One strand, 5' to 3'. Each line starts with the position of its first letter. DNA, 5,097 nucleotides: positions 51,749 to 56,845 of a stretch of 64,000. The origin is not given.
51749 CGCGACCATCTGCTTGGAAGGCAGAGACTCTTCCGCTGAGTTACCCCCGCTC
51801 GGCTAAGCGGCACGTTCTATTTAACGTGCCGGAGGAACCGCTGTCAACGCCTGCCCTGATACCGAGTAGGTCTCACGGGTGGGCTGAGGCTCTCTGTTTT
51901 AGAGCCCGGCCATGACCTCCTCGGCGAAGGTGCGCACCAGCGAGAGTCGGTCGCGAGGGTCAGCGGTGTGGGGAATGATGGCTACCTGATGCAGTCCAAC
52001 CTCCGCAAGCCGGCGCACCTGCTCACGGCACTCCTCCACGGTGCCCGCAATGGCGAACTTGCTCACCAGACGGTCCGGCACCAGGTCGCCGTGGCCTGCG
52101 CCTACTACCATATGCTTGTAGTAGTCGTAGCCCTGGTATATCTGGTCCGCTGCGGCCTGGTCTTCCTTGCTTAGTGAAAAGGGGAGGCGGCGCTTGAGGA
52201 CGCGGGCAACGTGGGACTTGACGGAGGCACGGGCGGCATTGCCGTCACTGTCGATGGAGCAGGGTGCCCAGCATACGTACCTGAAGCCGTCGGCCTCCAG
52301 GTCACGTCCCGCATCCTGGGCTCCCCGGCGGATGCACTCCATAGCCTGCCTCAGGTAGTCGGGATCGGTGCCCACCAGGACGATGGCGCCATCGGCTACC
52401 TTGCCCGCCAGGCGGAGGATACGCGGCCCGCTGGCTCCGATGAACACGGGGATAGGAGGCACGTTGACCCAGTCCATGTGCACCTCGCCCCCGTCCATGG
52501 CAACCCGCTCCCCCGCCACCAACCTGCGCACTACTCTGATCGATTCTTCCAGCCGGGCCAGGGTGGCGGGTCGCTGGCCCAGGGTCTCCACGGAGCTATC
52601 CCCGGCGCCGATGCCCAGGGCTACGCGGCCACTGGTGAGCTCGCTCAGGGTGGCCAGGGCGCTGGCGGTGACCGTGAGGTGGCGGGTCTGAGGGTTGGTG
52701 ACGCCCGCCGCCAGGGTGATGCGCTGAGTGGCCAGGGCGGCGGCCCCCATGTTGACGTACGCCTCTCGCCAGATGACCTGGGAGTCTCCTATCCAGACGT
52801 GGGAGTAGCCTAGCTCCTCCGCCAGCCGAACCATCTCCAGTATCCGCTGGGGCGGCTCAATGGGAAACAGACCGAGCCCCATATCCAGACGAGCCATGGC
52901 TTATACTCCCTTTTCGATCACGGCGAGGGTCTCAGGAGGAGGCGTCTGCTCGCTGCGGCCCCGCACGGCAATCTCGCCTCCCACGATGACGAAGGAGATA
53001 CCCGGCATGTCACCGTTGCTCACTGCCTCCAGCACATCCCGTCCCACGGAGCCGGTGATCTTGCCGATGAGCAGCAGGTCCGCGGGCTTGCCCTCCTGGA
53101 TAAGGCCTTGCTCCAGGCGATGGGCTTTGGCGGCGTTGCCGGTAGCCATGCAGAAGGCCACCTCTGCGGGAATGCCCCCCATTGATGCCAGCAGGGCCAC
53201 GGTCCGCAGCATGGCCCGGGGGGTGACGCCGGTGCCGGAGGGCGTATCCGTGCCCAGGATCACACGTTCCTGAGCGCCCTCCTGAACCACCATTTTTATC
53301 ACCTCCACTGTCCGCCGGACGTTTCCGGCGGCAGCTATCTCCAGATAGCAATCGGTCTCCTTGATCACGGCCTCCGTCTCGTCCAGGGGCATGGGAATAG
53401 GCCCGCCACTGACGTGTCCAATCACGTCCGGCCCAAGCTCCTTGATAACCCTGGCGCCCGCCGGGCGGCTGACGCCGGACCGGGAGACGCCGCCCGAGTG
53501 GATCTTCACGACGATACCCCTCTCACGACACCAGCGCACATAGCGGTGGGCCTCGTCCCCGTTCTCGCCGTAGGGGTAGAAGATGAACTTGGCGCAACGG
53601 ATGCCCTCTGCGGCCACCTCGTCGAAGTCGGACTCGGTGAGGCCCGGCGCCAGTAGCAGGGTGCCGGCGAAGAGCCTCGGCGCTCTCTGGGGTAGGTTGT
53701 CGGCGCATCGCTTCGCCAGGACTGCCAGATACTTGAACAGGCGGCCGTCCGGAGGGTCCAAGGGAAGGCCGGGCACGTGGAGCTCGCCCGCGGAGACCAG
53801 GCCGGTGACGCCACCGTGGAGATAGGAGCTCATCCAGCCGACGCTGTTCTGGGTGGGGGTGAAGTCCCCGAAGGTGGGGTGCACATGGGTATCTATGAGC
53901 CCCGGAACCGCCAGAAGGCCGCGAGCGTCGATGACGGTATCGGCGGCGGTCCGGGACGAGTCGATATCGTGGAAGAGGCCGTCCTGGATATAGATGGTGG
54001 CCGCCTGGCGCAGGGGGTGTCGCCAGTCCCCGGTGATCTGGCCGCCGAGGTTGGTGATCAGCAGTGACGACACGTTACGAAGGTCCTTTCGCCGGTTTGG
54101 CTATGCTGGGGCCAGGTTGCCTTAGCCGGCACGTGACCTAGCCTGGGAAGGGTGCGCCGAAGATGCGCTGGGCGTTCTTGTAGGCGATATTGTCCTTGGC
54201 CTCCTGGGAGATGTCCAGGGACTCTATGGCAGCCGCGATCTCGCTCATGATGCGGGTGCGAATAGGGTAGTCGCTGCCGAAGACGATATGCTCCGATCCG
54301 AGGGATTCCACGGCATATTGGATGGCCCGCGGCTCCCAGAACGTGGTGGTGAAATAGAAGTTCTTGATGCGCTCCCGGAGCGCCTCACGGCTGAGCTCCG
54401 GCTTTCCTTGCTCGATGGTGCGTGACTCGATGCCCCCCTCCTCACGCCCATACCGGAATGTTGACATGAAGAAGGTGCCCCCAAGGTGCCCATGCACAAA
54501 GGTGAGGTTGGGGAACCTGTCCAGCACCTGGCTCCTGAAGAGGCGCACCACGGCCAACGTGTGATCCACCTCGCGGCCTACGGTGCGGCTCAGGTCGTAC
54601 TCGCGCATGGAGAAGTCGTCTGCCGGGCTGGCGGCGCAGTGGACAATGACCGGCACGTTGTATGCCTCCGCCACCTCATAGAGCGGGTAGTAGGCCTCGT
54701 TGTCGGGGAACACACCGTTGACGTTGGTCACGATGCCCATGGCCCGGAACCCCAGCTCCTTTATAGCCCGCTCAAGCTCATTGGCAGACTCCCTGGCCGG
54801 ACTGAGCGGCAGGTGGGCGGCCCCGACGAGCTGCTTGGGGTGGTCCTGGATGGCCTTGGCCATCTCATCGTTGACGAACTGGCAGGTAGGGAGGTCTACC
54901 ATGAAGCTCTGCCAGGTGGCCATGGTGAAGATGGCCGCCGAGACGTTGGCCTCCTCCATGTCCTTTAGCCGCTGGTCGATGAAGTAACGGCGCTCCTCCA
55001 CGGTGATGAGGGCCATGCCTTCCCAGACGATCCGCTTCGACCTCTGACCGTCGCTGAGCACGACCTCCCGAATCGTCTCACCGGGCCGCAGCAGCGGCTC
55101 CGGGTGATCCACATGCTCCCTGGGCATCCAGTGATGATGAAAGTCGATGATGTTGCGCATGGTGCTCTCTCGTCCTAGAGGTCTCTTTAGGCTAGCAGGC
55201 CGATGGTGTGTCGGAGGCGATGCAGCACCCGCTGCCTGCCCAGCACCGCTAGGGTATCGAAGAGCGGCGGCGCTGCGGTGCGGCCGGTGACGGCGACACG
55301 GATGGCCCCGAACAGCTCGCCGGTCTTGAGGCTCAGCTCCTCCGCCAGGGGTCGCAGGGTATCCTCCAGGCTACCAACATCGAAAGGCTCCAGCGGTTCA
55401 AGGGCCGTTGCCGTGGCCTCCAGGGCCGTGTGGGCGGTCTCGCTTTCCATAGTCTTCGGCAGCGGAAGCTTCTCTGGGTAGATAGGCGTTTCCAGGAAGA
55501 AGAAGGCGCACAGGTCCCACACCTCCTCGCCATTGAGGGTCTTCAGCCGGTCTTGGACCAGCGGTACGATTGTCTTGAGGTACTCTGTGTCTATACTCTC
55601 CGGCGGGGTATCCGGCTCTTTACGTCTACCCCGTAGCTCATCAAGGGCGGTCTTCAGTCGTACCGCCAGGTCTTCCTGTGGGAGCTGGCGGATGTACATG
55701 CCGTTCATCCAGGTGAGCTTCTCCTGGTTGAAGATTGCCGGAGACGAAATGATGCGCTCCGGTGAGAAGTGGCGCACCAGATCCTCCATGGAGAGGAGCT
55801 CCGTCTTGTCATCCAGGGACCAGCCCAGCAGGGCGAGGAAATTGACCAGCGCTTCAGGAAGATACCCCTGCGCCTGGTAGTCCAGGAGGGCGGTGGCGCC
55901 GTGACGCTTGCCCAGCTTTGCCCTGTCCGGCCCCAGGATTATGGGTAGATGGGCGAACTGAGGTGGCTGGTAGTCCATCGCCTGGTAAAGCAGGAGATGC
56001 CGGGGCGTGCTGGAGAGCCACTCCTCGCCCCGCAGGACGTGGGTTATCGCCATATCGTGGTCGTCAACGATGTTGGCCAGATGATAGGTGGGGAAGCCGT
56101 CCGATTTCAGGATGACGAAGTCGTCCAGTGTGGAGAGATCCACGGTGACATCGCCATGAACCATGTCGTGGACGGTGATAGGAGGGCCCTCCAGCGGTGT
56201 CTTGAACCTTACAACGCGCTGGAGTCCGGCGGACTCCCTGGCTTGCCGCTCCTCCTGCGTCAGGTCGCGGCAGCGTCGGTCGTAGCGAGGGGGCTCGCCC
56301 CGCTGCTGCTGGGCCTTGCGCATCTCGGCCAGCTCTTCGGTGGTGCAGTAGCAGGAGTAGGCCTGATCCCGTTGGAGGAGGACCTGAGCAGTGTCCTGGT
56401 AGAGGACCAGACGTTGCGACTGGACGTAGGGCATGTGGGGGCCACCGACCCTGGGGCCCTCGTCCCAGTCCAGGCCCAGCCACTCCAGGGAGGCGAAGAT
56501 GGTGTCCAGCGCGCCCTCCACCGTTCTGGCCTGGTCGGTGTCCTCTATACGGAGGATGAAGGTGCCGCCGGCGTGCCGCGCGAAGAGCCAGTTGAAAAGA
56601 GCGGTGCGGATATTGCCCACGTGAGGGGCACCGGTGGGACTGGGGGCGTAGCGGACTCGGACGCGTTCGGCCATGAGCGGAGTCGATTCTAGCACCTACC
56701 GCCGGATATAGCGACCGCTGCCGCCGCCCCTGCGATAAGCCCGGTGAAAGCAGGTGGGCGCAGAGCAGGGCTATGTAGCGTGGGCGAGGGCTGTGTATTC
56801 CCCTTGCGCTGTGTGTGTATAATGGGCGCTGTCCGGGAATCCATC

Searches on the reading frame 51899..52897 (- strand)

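Call 10: search_protein_families(library=pfam, proteins=[window:51899-52897:-], max_evalue=0.001)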
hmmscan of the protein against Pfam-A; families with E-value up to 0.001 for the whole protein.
window:51899-52897:- (332 aa): 1 family
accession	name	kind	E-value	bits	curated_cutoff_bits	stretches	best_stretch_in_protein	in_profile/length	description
PF00296.26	Bac_luciferase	-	2.7e-62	211.4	27.9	1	14-303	20-313/314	Luciferase-like monooxygenase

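Call 65: search_protein_families(library=ncbifam, proteins=[window:51899-52897:-], max_evalue=0.001)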
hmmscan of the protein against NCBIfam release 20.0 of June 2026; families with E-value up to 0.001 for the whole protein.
window:51899-52897:- (332 aa): 27 families (the best 25 are shown)
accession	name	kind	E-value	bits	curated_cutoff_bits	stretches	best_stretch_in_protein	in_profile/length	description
TIGR03842.1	F420_CPS_4043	hypoth_equivalog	1.8e-66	224.5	295.45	1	5-329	1-326/329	TIGR03842 family LLM class F420-dependent oxidoreductase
NF002619.0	PRK02271.1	equivalog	4.6e-55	187.2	276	1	6-306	3-304/329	5,10-methylenetetrahydromethanopterin reductase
TIGR03555.1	F420_mer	equivalog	2.6e-51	175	348.7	1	7-306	2-303/325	5,10-methylenetetrahydromethanopterin reductase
TIGR03857.1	F420_MSMEG_2249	hypoth_equivalog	2.9e-33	115.5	218.4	1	16-199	13-202/329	TIGR03857 family LLM class F420-dependent oxidoreductase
TIGR04024.1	F420_NP1902A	hypoth_equivalog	6.9e-30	103.9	345.4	1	5-307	3-310/330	TIGR04024 family LLM class F420-dependent oxidoreductase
TIGR03841.1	F420_Rv3093c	subfamily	3.5e-26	92.3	213.65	1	14-310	7-297/298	LLM class F420-dependent oxidoreductase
TIGR03619.1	F420_Rv2161c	subfamily_domain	1.7e-23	83.5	166.9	1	44-212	44-218/247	TIGR03619 family F420-dependent LLM class oxidoreductase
TIGR03621.1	F420_MSMEG_2516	subfamily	1.7e-22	80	213.15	1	13-170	10-172/295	TIGR03621 family F420-dependent LLM class oxidoreductase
TIGR04465.1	ArgArg_F420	equivalog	1.5e-21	76.9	470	1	18-218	61-277/364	F420-dependent hydroxymycolic acid dehydrogenase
TIGR03564.1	F420_MSMEG_4879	subfamily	3.6e-21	76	234.25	1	20-232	2-217/265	TIGR03564 family F420-dependent LLM class oxidoreductase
TIGR03559.1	F420_Rv3520c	subfamily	4.5e-21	75.3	335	1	13-137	9-135/325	LLM class F420-dependent oxidoreductase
TIGR03557.1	F420_G6P_family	subfamily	1.8e-20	73.3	210.4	1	16-240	12-246/316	TIGR03557 family F420-dependent LLM class oxidoreductase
TIGR03560.1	F420_Rv1855c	subfamily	1.7e-19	70.5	231.4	1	18-201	14-220/227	TIGR03560 family F420-dependent LLM class oxidoreductase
TIGR03554.1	F420_G6P_DH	equivalog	3.2e-18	65.8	420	1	16-227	15-245/331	glucose-6-phosphate dehydrogenase (coenzyme-F420)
TIGR03620.1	F420_MSMEG_4141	subfamily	1.3e-17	64.1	219.8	1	17-189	18-168/280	TIGR03620 family F420-dependent LLM class oxidoreductase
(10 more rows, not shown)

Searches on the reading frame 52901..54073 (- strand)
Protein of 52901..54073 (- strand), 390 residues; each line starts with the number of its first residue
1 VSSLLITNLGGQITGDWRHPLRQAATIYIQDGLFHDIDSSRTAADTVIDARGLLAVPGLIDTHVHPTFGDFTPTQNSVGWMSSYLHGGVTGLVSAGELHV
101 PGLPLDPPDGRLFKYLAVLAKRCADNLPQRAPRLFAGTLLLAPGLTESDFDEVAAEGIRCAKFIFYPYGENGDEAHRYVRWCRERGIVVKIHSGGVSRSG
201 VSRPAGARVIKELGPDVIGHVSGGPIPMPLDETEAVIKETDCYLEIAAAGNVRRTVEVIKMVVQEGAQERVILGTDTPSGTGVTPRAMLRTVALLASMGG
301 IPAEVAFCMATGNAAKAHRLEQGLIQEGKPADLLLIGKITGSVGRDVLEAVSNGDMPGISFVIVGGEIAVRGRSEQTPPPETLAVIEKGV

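Call 10: search_protein_families(library=pfam, proteins=[window:52901-54073:-], max_evalue=0.001)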
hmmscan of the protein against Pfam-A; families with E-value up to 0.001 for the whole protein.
window:52901-54073:- (390 aa): 3 families
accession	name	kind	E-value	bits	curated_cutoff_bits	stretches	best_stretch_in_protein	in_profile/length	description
PF07969.17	Amidohydro_3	-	8.1e-14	52.4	29.7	1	175-337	264-445/472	Amidohydrolase family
PF01979.26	Amidohydro_1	-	1.2e-13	51.5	25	1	250-367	226-343/345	Amidohydrolase family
PF04909.20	Amidohydro_2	-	7.7e-05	23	26.4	1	119-317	65-286/289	Amidohydrolase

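Call 65: search_protein_families(library=ncbifam, proteins=[window:52901-54073:-], max_evalue=0.001)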
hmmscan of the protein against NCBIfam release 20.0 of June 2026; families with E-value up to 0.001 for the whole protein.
window:52901-54073:- (390 aa): 40 families (the best 25 are shown)
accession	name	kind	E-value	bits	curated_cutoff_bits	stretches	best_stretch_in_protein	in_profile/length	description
NF004701.0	PRK06038.1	equivalog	1.5e-11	43.7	609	2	23-67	22-67/432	N-ethylammeline chlorohydrolase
TIGR02318.1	phosphono_phnM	equivalog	3.3e-11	42.7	390.55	2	285-338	303-358/376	phosphonate metabolism protein PhnM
NF004995.0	PRK06380.1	subfamily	2.4e-10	40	567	1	25-71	22-68/418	metal-dependent hydrolase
NF011990.0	PRK15446.2-6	subfamily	1.2e-09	37.4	233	1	284-372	309-385/390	alpha-D-ribose 1-methylphosphonate 5-triphosphate diphosphatase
NF006252.0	PRK08393.1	equivalog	3.8e-09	36.1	617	1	302-336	328-362/424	N-ethylammeline chlorohydrolase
TIGR01178.1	ade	equivalog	5.1e-09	35.1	472.5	0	250-339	225-315/552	adenine deaminase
NF006689.0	PRK09237.1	equivalog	1.5e-08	33.7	371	1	21-96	19-93/383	amidohydrolase/deacetylase family metallohydrolase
NF004636.0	PRK05985.1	subfamily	2.9e-08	32.9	408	1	18-66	11-61/398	amidohydrolase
NF011989.0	PRK15446.2-5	equivalog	3.5e-08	32.6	565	0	284-343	305-365/385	alpha-D-ribose 1-methylphosphonate 5-triphosphate diphosphatase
TIGR01224.1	hutI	equivalog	4.2e-08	32.4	298.15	1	25-70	4-53/377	imidazolonepropionase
NF005557.0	PRK07228.1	equivalog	7.4e-08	31.5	522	0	237-372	267-415/445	5'-deoxyadenosine deaminase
NF009060.0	PRK12394.1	equivalog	3.2e-07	29.5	442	1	11-96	10-92/381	metallo-dependent hydrolase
NF011984.0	PRK15446.1-5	equivalog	3.2e-07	29.5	260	0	25-73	20-68/379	alpha-D-ribose 1-methylphosphonate 5-triphosphate diphosphatase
NF006055.0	PRK08203.1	equivalog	7.6e-07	28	532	0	14-65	16-70/455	8-oxoguanine deaminase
NF006839.0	PRK09357.1-4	equivalog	1e-06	27.6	576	1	19-93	14-89/422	dihydroorotase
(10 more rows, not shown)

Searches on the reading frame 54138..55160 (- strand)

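Call 10: search_protein_families(library=pfam, proteins=[window:54138-55160:-], max_evalue=0.001)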
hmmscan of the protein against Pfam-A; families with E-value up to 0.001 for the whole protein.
window:54138-55160:- (340 aa): 1 family
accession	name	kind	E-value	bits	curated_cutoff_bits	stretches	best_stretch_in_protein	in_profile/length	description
PF04909.20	Amidohydro_2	-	6.5e-39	134.8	26.4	1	5-335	1-288/289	Amidohydrolase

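Call 65: search_protein_families(library=ncbifam, proteins=[window:54138-55160:-], max_evalue=0.001)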
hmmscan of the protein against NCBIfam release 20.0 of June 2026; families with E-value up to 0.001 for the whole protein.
window:54138-55160:- (340 aa): 0 families

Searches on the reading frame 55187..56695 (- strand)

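Call 11: search_protein_families(library=pfam, proteins=[window:55187-56695:-], max_evalue=0.001)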
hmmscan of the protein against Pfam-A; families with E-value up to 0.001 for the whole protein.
window:55187-56695:- (502 aa): 2 families
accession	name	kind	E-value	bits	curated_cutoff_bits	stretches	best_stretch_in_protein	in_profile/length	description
PF00749.27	tRNA-synt_1c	-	1.3e-103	346.7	23.4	1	12-329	2-314/314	tRNA synthetases class I (E and Q), catalytic domain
PF19269.4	Anticodon_2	-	3.6e-28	99.2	23.6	1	366-498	10-141/141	Anticodon binding domain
